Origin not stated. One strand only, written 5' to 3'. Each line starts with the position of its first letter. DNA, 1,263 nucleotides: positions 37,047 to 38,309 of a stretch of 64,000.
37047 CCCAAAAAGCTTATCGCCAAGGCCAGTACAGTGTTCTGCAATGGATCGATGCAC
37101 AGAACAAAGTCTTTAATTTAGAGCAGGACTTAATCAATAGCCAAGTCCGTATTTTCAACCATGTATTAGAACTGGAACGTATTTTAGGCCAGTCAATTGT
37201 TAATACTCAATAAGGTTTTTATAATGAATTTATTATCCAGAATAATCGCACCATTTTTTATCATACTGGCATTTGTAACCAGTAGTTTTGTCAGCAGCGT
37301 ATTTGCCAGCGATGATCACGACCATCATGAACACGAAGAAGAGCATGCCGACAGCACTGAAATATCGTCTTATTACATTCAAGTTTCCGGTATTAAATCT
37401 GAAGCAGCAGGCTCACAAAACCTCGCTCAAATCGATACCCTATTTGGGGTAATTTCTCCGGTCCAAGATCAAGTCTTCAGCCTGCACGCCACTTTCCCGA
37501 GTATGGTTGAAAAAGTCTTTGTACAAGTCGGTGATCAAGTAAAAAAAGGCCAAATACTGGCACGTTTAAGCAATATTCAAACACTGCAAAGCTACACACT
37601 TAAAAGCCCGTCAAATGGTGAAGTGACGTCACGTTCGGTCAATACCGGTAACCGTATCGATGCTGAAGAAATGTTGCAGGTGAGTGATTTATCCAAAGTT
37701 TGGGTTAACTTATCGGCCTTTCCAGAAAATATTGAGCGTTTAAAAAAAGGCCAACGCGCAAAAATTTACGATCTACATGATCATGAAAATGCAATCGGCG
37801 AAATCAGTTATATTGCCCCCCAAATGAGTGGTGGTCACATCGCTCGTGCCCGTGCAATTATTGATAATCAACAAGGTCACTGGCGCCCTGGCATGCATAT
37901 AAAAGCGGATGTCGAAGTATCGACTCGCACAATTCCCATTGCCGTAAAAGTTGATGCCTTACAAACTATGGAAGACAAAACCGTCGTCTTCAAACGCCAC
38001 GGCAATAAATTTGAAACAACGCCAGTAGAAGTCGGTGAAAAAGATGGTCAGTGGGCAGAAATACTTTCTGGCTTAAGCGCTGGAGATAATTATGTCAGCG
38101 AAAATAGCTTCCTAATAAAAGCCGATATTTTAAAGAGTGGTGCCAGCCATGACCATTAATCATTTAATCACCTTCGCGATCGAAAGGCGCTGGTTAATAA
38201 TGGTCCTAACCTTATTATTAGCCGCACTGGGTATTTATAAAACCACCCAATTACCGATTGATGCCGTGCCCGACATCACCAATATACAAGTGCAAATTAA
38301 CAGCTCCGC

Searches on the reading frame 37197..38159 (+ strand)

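Call 72: search_protein_families(library=pfam, proteins=[window:37197-38159:+], max_evalue=0.01)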
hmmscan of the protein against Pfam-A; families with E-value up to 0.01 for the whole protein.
window:37197-38159:+ (320 aa): 6 families
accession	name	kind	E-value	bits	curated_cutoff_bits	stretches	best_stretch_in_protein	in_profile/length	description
PF16576.10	HlyD_D23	-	1e-21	77.7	30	2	128-234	104-213/214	Barrel-sandwich domain of CusB or HlyD membrane-fusion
PF13437.12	HlyD_3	-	6.3e-13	49.8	22.2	1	134-232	1-106/106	HlyD family secretion protein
PF13533.13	Biotin_lipoyl_2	-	2.5e-07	30.8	29.8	1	96-124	3-31/32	Biotin-lipoyl like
PF00364.28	Biotin_lipoyl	-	6.7e-06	26.3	22.1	1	104-160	16-70/73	Biotin-requiring enzyme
PF05896.17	NQRA_N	-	0.00026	21.6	25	1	96-153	31-83/94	NqrA N-terminal barrel-sandwich hybrid domain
PF13375.12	RnfC_N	-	0.0038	17.7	25.6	1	106-145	43-79/101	RnfC Barrel sandwich hybrid domain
